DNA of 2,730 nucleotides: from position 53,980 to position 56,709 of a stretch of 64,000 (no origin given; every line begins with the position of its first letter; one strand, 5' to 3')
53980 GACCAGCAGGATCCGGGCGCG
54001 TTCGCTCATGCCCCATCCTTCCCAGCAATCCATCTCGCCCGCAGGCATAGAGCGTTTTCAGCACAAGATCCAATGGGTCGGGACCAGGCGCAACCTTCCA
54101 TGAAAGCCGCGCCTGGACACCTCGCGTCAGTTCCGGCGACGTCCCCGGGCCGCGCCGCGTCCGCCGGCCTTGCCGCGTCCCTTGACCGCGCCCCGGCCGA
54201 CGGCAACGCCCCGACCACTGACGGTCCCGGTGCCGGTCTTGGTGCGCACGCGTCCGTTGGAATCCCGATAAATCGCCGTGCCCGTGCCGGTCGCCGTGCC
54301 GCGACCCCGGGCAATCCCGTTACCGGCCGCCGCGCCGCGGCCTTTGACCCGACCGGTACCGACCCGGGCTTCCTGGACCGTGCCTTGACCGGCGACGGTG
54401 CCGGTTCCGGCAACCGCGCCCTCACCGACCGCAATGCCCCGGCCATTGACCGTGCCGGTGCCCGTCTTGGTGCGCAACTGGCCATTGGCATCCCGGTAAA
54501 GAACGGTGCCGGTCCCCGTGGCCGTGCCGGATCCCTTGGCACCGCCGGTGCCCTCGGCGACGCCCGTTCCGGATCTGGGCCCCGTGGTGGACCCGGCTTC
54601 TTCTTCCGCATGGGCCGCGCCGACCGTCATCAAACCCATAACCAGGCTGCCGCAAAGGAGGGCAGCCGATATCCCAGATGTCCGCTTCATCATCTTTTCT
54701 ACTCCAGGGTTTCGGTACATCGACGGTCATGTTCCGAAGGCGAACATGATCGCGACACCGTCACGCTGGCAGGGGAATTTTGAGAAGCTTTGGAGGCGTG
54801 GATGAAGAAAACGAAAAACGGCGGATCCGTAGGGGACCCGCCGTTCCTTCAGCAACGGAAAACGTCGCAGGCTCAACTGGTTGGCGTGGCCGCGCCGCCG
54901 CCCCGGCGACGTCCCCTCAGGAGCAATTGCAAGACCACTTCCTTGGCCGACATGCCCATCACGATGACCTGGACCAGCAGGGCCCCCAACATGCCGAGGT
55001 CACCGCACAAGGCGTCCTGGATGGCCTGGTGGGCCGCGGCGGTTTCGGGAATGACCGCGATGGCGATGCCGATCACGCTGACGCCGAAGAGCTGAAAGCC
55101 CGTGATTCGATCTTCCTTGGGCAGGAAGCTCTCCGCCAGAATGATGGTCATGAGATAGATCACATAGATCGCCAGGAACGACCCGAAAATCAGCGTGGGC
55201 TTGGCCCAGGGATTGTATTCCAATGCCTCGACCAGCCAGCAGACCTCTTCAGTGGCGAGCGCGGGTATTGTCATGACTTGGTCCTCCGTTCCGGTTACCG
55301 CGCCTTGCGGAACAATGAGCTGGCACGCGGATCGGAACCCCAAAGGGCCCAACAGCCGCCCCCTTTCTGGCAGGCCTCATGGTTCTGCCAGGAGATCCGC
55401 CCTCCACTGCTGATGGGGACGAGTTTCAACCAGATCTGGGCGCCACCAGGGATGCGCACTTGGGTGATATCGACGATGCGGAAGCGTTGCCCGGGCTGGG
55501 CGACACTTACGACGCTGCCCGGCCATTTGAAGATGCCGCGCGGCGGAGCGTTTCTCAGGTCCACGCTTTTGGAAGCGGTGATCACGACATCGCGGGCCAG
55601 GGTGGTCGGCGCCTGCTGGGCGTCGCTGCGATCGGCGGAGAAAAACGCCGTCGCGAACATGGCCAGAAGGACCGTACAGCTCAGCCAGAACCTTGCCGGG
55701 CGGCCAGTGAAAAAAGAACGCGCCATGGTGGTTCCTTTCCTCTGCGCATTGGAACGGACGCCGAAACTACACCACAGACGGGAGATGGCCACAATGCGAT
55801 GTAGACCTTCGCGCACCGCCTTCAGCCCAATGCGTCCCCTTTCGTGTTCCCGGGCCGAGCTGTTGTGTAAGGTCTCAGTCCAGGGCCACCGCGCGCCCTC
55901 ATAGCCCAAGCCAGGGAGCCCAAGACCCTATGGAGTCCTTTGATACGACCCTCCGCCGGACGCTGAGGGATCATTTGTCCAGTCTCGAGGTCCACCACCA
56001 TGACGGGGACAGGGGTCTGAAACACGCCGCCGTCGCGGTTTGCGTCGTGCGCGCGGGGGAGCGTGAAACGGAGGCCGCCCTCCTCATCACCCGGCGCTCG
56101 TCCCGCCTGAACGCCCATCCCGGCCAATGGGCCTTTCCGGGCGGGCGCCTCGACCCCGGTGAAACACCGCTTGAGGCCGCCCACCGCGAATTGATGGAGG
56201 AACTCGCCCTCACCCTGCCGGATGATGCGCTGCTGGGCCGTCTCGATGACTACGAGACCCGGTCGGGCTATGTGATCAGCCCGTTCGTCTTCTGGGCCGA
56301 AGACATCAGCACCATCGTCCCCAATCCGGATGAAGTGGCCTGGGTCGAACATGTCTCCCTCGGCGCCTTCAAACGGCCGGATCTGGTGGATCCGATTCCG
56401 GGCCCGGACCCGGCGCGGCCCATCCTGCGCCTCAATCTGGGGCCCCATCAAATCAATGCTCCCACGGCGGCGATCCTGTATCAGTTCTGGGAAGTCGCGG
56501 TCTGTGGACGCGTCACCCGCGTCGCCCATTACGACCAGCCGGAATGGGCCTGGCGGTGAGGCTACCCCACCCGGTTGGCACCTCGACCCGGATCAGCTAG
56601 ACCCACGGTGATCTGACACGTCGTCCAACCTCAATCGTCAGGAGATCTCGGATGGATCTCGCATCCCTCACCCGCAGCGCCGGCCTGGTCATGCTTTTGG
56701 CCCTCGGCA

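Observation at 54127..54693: Secreted silk-like GxGxxx hexad protein with beta-hairpin inserts: candidate novel fibre or beta-solenoid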

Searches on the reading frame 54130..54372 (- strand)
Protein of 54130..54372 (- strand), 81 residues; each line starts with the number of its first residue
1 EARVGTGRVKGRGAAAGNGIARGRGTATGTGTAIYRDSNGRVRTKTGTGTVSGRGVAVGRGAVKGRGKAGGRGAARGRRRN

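Call 34: predict_structure(alignment_id=A3)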
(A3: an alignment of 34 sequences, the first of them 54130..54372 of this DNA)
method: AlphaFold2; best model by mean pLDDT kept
length: 81 residues; sequences in the alignment: 34
mean_pLDDT: 61.0   pTM: 0.43
mean pLDDT of the five models: 61.0, 55.7, 54.0, 53.0, 51.4
residues with pLDDT >= 90: 0; 70-90: 18; 50-70: 47; < 50: 16
segments of 3 or more residues with pLDDT < 50: 1-10, 77-81
pLDDT, mean of each block of 10 residues (from residue 1): 37 55 65 79 78 66 62 49 34
secondary structure, 60 per line:
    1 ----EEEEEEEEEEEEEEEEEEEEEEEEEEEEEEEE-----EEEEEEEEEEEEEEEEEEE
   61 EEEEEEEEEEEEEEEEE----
elements in order: E5-36 E42-77

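Call 35: find_related_loci(query=A4, collection=genome_contigs, flank=6000)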
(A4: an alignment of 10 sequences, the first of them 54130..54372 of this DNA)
Query A4 (81 aa) in genome_contigs; peptide patterns used: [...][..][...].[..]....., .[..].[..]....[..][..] (x = any residue, [..] = any of these).
65 stretches matched a pattern; 30 encode a relative of the query (tblastn E <= 1e-3); 30 distinct loci.
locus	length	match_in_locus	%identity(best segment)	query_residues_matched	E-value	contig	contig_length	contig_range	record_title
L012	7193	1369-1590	65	5-78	5e-23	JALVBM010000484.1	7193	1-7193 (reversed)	MAG: Chromatiales bacterium isolate 134-614_maxbin2_scaf2bin.046 134-614_scaffold_7751_c1, whole genome shotgun sequence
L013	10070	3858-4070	68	5-75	8e-22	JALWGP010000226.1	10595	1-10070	MAG: Sedimenticola sp. isolate T11_metabat2_scaf2bin.180 T11_NODE_3249_length_10595_cov_1.353172, whole genome shotgun s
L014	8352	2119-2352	55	5-70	1e-18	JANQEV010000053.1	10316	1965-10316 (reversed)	MAG: Chromatiales bacterium isolate PL23a_bin.5 k99_3476644, whole genome shotgun sequence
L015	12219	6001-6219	63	5-77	3e-20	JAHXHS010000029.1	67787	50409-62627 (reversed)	MAG: Candidatus Thiodiazotropha sp. (ex Epidulcina cf. delphinae) isolate 3502H_Th2 c_000000000032, whole genome shotgun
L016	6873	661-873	63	5-75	6e-20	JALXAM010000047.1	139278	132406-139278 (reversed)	MAG: Sedimenticola sp. isolate T2_metabat1_scaf2bin.270 T2_NODE_31_length_139278_cov_7.996745, whole genome shotgun sequ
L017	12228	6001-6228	58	5-80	4e-19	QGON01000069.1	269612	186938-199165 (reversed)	MAG: bacterium endosymbiont of Escarpia laminata isolate MRB-2015-B NODE_3_length_269612_cov_16.466_ID_3158, whole genom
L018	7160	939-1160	54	5-78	5e-19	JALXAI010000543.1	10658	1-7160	MAG: Desulfobacterales bacterium isolate T2_metabat1_scaf2bin.254 T2_NODE_8020_length_10658_cov_2.885671, whole genome s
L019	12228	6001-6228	57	5-80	8e-19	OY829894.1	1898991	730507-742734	MAG: Sedimenticolaceae bacterium isolate 6ff8635f-dff1-4316-91b4-0e33d66fd4de genome assembly, chromosome: 4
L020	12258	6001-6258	53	1-80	9e-19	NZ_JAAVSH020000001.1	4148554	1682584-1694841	Endosymbiont of Lamellibrachia barhami isolate D756_A12_LB11 HiC_scaffold_1, whole genome shotgun sequence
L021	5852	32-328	55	5-81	3e-18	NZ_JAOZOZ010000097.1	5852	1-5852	MAG: Hydrogenimonas sp. isolate GMC4.metabat2.119 GMC4_25630_length_5852_cov_17.740555, whole genome shotgun sequence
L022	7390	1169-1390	53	5-78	2e-18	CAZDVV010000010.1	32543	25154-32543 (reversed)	MAG TPA_asm: uncultured Desulfobacteraceae bacterium isolate binchicken_co184_155 genome assembly, contig: NODE_1875_len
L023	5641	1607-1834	54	5-80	4e-18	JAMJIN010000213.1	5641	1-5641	MAG: Chromatiales bacterium isolate OKLCSY NODE_220_length_5641_cov_337.546_1, whole genome shotgun sequence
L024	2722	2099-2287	62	18-80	3e-18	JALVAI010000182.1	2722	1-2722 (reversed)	MAG: Desulfobulbaceae bacterium isolate 132-544_metabat2_scaf2bin.068 132-544_scaffold_26023_c1, whole genome shotgun se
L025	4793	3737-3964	55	5-80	3e-18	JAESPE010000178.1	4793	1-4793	MAG: gamma proteobacterium endosymbiont of Lamellibrachia anaximandri isolate Eratosthenes 1 178, whole genome shotgun s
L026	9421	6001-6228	55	5-80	3e-18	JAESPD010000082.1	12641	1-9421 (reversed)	MAG: gamma proteobacterium endosymbiont of Lamellibrachia anaximandri isolate Palinuro 2 82, whole genome shotgun sequen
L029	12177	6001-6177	59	5-63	3e-17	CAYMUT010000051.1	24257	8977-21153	MAG TPA_asm: uncultured Pseudomonadales bacterium isolate binchicken_co141_228 genome assembly, contig: NODE_9212_length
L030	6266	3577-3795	58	5-77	3e-17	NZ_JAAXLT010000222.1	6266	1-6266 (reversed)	MAG: Candidatus Cyanaurora vandensis isolate LV9 k99_858427, whole genome shotgun sequence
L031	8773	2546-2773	54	5-80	4e-17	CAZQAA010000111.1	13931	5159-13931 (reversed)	MAG TPA_asm: uncultured Desulfobacterales bacterium isolate binchicken_co219_409 genome assembly, contig: k141_1594781,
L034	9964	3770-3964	52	14-78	1e-16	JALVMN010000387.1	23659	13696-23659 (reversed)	MAG: Desulfobacterales bacterium isolate A3_maxbin2_scaf2bin.080 A3_NODE_860_length_23659_cov_3.314848, whole genome sho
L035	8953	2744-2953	51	9-78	1e-16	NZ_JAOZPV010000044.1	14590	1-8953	MAG: Hydrogenimonas sp. isolate GMC4.metabat2.270 GMC4_4976_length_14590_cov_16.564224, whole genome shotgun sequence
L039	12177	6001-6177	53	3-81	7e-14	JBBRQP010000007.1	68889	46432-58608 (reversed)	MAG: Gloeobacterales cyanobacterium isolate metawrap_la1_52 W_la1_52_k141_1067831L_68889_cov_18.0545, whole genome shotg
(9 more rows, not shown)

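Call 39: search_protein_families(library=pfam, proteins=[L018:1802-3562:+, L018:3556-4341:+, L021:392-3502:-, L021:3539-4651:-, L017:4224-5795:+, L017:6431-7924:+, L014:3409-7650:+, L014:2433-3230:-, L031:1531-2016:-, L031:568-972:-], max_evalue=0.001)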
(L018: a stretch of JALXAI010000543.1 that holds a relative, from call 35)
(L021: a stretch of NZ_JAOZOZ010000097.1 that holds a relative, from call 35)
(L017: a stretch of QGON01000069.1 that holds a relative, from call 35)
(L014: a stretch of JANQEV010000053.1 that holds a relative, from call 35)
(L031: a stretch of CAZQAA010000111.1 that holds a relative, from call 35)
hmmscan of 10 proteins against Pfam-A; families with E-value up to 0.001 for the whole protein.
L018:1802-3562:+ (586 aa): 3 families
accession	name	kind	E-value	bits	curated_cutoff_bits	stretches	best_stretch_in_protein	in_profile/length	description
PF07732.21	Cu-oxidase_3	-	2.6e-37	128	21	1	70-167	18-118/119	Multicopper oxidase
PF07731.20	Cu-oxidase_2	-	2.7e-30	105.3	20.4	1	464-584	3-132/137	Multicopper oxidase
PF00394.28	Cu-oxidase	-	2.3e-27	96.5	21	1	176-344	2-146/157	Multicopper oxidase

L018:3556-4341:+ (261 aa): 1 family
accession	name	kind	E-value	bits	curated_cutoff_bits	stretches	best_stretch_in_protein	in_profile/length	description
PF05275.17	CopB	-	1.1e-70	237.9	27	1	50-261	2-208/208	Copper resistance protein B precursor (CopB)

L021:392-3502:- (1036 aa): 1 family
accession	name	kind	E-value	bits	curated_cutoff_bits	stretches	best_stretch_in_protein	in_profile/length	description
PF00873.25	ACR_tran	-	7.2e-258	858.7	28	1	23-1029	2-1020/1021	AcrB/AcrD/AcrF family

L021:3539-4651:- (370 aa): 2 families
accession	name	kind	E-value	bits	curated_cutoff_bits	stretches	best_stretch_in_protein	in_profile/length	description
PF16576.10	HlyD_D23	-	1.7e-08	34.4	30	1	34-248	6-201/214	Barrel-sandwich domain of CusB or HlyD membrane-fusion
PF13437.12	HlyD_3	-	0.00016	22.8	22.2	0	160-251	1-96/106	HlyD family secretion protein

L017:4224-5795:+ (523 aa): 0 families

L017:6431-7924:+ (497 aa): 2 families
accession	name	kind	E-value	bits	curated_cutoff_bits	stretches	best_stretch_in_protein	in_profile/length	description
PF02913.24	FAD-oxidase_C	-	1.7e-72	244.5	21.2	1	229-468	2-247/248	FAD linked oxidases, C-terminal domain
PF01565.28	FAD_binding_4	-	1.5e-39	135.3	26.4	1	54-192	1-138/139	FAD binding domain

L014:3409-7650:+ (1413 aa): 11 families
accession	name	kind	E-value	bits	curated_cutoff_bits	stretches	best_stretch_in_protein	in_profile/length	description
PF00563.25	EAL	-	1.4e-79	267.3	31.3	1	1165-1400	2-236/236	EAL domain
PF00989.32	PAS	-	2.8e-54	182.4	22.6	4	628-737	4-113/113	PAS fold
PF00990.26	GGDEF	-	1.4e-50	171.6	23.8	1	988-1145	1-161/161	Diguanylate cyclase, GGDEF domain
PF08447.18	PAS_3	-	2.5e-50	169.1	25.6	3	648-733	2-88/89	PAS fold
PF13426.13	PAS_9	-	3.4e-50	169.1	27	4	874-975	2-102/103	PAS domain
PF03924.19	CHASE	-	2.4e-49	168.1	25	1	88-278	3-188/189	CHASE domain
PF08448.16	PAS_4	-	8.2e-40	135.9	23.1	3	751-856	1-109/110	PAS fold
PF13188.13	PAS_8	-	8.8e-25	86.2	21.8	1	867-906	5-44/65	PAS domain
PF14598.12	PAS_11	-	7.4e-08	32.8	25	0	763-819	10-66/109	PAS domain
PF12860.13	PAS_7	-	2.5e-07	31.3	27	0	870-901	2-33/115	PAS fold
PF24820.1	Diguanyl_cycl_sensor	-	3.1e-05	24.3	28.1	0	872-925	5-58/109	Diguanylate cyclase-like sensor domain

L014:2433-3230:- (265 aa): 1 family
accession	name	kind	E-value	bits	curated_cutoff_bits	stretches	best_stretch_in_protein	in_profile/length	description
PF07885.22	Ion_trans_2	-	4e-10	39.9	22.5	1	203-251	27-74/79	Ion channel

L031:1531-2016:- (161 aa): 0 families

L031:568-972:- (134 aa): 0 families

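Call 40: search_protein_families(library=pfam, proteins=[L034:4172-4732:+, L034:1436-3460:+, L030:4020-6083:+, L039:2341-5094:+, L039:6606-7406:-, L029:4269-5339:+, L035:125-1393:+], max_evalue=0.01)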
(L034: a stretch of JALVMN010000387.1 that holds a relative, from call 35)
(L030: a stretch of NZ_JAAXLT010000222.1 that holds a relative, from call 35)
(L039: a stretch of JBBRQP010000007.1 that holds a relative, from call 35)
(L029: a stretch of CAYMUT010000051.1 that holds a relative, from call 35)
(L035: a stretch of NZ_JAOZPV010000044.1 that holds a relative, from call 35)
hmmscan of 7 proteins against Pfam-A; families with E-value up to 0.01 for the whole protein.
L034:4172-4732:+ (186 aa): 3 families
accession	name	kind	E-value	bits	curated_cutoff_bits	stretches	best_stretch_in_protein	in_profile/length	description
PF09851.14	SHOCT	-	1.7e-06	28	27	1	157-183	2-28/28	Short C-terminal domain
PF05120.17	GvpG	-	0.00011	22.7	30.6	1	152-186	31-65/67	Gas vesicle protein G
PF12158.14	DUF3592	-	0.0025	18.9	25.3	1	100-142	32-81/84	Domain of unknown function (DUF3592)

L034:1436-3460:+ (674 aa): 3 families
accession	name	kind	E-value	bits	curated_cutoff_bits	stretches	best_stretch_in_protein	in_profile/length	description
PF13026.12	DUF3887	-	2.4e-05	25.3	31.8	0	442-480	4-42/91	Protein of unknown function (DUF3887)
PF01789.22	PsbP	-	0.00034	21.1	23.5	0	85-246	13-155/155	PsbP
PF05223.17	MecA_N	-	0.0081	16.9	22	0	439-481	6-48/117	NTF2-like N-terminal transpeptidase domain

L030:4020-6083:+ (687 aa): 2 families
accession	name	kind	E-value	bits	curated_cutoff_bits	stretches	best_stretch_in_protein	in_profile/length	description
PF00912.28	Transgly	-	1.3e-63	214.1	27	1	65-226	16-177/178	Transglycosylase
PF00905.27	Transpeptidase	-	8.9e-29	101.1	22.1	1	313-569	1-293/299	Penicillin binding protein transpeptidase domain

L039:2341-5094:+ (917 aa): 19 families
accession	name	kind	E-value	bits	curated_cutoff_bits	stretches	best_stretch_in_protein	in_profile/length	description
PF13424.12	TPR_12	-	5.6e-26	91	30.1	3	655-724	5-76/77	Tetratricopeptide repeat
PF07719.23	TPR_2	-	5e-16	57.9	27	3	694-723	2-31/34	Tetratricopeptide repeat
PF13374.12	TPR_10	-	1.9e-15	56.7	27.5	1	693-724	2-33/42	Tetratricopeptide repeat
PF13181.12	TPR_8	-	1.6e-14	53.2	25.7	0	695-723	3-31/34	Tetratricopeptide repeat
PF00515.34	TPR_1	-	2.8e-13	49.5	27.8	2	694-723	2-31/34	Tetratricopeptide repeat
PF00931.28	NB-ARC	-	7.5e-10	38.9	23.5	1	122-353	8-227/248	NB-ARC domain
PF17874.7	TPR_MalT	-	6.7e-09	35.9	45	1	546-723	14-191/336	MalT-like TPR region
PF05729.18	NACHT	-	3.2e-08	34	26.7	1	134-260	2-133/167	NACHT domain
PF13176.12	TPR_7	-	5.1e-08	32.8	27.9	1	696-723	2-29/36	Tetratricopeptide repeat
PF13428.12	TPR_14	-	5.2e-06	27.1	23.5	0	696-723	4-31/44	Tetratricopeptide repeat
PF13401.12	AAA_22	-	1.2e-05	26.1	27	1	133-225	6-98/130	AAA domain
PF24885.1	TPR_NPHP3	-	1.4e-05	25.1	100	1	635-764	78-214/239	Nephrocystin-3 TPR domain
PF13191.12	AAA_16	-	0.00016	22.6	32.6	1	112-203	2-98/167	AAA ATPase domain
PF13174.12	TPR_6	-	0.00045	21.1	26.3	0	699-721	6-28/33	Tetratricopeptide repeat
PF25063.1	ARM_TT21_C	-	0.0012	19.2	35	1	726-808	88-166/209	Tetratricopeptide repeat protein 21 C-terminal ARM domain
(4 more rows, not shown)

L039:6606-7406:- (266 aa): 1 family
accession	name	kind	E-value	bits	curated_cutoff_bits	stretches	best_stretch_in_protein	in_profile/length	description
PF00950.22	ABC-3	-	5.6e-55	187.1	20.1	1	10-262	2-254/258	ABC 3 transport family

L029:4269-5339:+ (356 aa): 2 families
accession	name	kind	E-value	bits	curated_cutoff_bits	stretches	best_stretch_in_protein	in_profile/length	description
PF00753.33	Lactamase_B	-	2.6e-08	34.5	22.7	1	78-135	13-71/196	Metallo-beta-lactamase superfamily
PF12706.13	Lactamase_B_2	-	0.0029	17.7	27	1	97-146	21-64/200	Beta-lactamase superfamily domain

L035:125-1393:+ (422 aa): 1 family
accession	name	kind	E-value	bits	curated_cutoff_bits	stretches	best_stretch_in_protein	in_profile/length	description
PF08811.16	DUF1800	-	5.4e-108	362.3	26.1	1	9-417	1-415/419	Protein of unknown function (DUF1800)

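Call 55: fold_search(model_id=the predicted structure, library=pdb)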
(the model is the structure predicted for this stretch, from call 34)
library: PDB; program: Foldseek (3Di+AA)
matches with E <= 10: 486; with E <= 0.001: 0
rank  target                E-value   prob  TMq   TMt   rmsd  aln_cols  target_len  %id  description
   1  7ets_A                6.0e-01  0.06  0.17  0.09  12.8        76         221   13  Crystal structure of crp protein from Gardnerella Vaginalis (released 2022-04-27)
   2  2pfw_B                6.4e-01  0.10  0.21  0.17  11.6        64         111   16  CRYSTAL STRUCTURE OF A RMLC-LIKE CUPIN (SFRI_3105) FROM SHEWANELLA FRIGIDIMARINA NCIMB 400 AT 1.90 A RESOLUTION (released 2007-04-17)
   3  6orm_B                7.1e-01  0.07  0.19  0.13   9.6        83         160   17  Crystal Structure of Peruvianin-I (Cysteine peptidase from Thevetia peruviana latex) (released 2020-05-06)
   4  3bcw_B                7.9e-01  0.18  0.27  0.20   9.2        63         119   19  Crystal structure of a duf861 family protein with a rmlc-like cupin fold (bb1179) from bordetella bronchiseptica rb50  (released 2007-11-27)
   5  8as5_B                8.8e-01  0.07  0.19  0.16  13.1        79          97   11  CryoEM structure of the human Nucleophosmin 1 core (released 2023-02-15)
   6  8as5_C                9.7e-01  0.06  0.18  0.15  12.7        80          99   11  CryoEM structure of the human Nucleophosmin 1 core (released 2023-02-15)
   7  3bcw_A                1.1e+00  0.14  0.26  0.20   9.3        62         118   18  Crystal structure of a duf861 family protein with a rmlc-like cupin fold (bb1179) from bordetella bronchiseptica rb50  (released 2007-11-27)
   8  6tb9_A1               1.2e+00  0.20  0.29  0.28   8.2        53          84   28  Capsid of native GTA particle computed with C5 symmetry (released 2020-07-22)
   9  5flj_L                1.2e+00  0.08  0.24  0.12  12.3        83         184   17  enzyme-substrate-dioxygen complex of Ni-quercetinase (released 2016-06-01)
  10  3smh_A                1.3e+00  0.06  0.21  0.07  11.6        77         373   10  Crystal structure of major peanut allergen Ara h 1 (released 2012-02-15)
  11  6orm_A                1.3e+00  0.03  0.15  0.10  12.3        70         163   14  Crystal Structure of Peruvianin-I (Cysteine peptidase from Thevetia peruviana latex) (released 2020-05-06)
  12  3smh_C                1.3e+00  0.08  0.23  0.07  11.2        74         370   14  Crystal structure of major peanut allergen Ara h 1 (released 2012-02-15)
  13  2evx                  1.3e+00  0.06  0.19  0.06  11.5        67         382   13  Crystal structure of pumpkin seed globulin (released 2006-11-14)
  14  7ets_B                1.4e+00  0.06  0.20  0.10  11.5        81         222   12  Crystal structure of crp protein from Gardnerella Vaginalis (released 2022-04-27)
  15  5tg0                  1.5e+00  0.11  0.21  0.15   8.9        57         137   16  Crystal structure of the dimethylsulfoniopropionate (DMSP) lyase DddK complexed with iron and zinc (released 2017-06-14)
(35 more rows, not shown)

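Call 56: search_solved_structures(query=A3, max_evalue=10, show_alignments=2)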
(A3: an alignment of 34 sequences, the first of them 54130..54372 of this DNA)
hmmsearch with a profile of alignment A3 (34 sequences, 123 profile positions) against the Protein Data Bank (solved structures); distinct sequences matched with E-value up to 10: 1.
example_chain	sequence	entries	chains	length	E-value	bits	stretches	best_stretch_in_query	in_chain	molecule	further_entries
2x45_A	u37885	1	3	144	0.21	14.4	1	60-97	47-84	ALLERGEN ARG R 1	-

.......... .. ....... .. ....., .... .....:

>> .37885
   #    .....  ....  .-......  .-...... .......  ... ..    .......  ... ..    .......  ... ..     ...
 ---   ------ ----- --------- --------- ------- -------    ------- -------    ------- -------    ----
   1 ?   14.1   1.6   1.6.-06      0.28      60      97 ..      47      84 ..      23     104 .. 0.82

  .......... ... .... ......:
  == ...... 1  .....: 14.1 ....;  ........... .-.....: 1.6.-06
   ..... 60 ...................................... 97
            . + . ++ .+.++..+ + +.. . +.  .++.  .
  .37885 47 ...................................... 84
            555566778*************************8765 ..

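Call 58: search_protein_families(library=ncbifam, proteins=[L017:4224-5795:+], max_evalue=0.00001)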
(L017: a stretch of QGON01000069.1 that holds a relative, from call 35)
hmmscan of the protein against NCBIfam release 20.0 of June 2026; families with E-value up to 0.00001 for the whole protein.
L017:4224-5795:+ (523 aa): 0 families

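Call 66: search_protein_families(library=pfam, proteins=[L013:2221-3603:-, L013:1388-2266:-, L015:7139-7531:+], max_evalue=0.1)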
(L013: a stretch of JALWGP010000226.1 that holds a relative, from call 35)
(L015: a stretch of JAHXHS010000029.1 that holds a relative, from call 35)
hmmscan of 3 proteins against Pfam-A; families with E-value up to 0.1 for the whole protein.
L013:2221-3603:- (460 aa): 2 families
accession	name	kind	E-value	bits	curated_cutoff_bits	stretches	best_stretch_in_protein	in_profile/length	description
PF08811.16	DUF1800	-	6.7e-119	398.2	26.1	1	34-415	1-362/419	Protein of unknown function (DUF1800)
PF07624.16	PSD2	-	0.0024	18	25.8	1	290-321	43-74/74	Protein of unknown function (DUF1585)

L013:1388-2266:- (292 aa): 2 families
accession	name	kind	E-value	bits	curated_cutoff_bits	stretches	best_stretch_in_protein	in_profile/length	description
PF10518.14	TAT_signal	-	0.0023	18.3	22.7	1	14-34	1-21/21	TAT (twin-arginine translocation) pathway signal sequence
PF07394.17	DUF1501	-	0.0024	17.5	27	1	44-76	2-34/390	Protein of unknown function (DUF1501)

L015:7139-7531:+ (130 aa): 1 family
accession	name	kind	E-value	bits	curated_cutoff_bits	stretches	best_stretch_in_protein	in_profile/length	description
PF12279.13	DUF3619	-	2e-05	25.4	22.2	1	9-85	2-83/130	Protein of unknown function (DUF3619)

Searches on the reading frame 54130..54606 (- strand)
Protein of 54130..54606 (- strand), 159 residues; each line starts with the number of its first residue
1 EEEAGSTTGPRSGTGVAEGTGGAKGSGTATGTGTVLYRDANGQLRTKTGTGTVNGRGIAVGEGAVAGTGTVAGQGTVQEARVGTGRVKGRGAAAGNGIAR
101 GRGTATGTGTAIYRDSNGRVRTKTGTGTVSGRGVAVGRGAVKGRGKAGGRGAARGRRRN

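Call 59: predict_structure(alignment_id=A6)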
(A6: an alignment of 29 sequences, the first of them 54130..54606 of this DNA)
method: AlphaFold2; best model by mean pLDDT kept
length: 159 residues; sequences in the alignment: 29
mean_pLDDT: 48.3   pTM: 0.27
mean pLDDT of the five models: 48.3, 43.4, 39.1, 37.9, 35.4
residues with pLDDT >= 90: 0; 70-90: 16; 50-70: 60; < 50: 83
segments of 3 or more residues with pLDDT < 50: 1-24, 62-98, 141-159
pLDDT, mean of each block of 10 residues (from residue 1): 34 37 48 65 71 53 42 30 31 46 54 68 58 52 45 35
secondary structure, 60 per line:
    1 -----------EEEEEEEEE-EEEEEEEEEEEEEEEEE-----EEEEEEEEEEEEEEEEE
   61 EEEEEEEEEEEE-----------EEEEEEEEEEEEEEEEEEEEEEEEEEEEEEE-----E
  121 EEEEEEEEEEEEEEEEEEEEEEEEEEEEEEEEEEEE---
elements in order: E12-20 E22-38 E44-72 E84-114 E120-156

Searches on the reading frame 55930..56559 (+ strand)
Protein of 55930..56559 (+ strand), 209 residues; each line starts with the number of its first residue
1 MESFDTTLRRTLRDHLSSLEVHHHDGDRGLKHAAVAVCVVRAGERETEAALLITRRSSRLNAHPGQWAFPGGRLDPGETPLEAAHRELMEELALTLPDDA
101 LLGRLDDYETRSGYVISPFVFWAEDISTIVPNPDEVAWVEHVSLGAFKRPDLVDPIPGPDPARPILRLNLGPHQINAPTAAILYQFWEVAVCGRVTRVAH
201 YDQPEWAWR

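Call 5: search_protein_families(library=pfam, proteins=[window:55930-56559:+], max_evalue=0.01)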
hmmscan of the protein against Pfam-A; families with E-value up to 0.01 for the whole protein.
window:55930-56559:+ (209 aa): 1 family
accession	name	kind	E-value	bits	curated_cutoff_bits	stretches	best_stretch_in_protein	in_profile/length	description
PF00293.34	NUDIX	-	1e-19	71.3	21.1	1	32-148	3-119/134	NUDIX domain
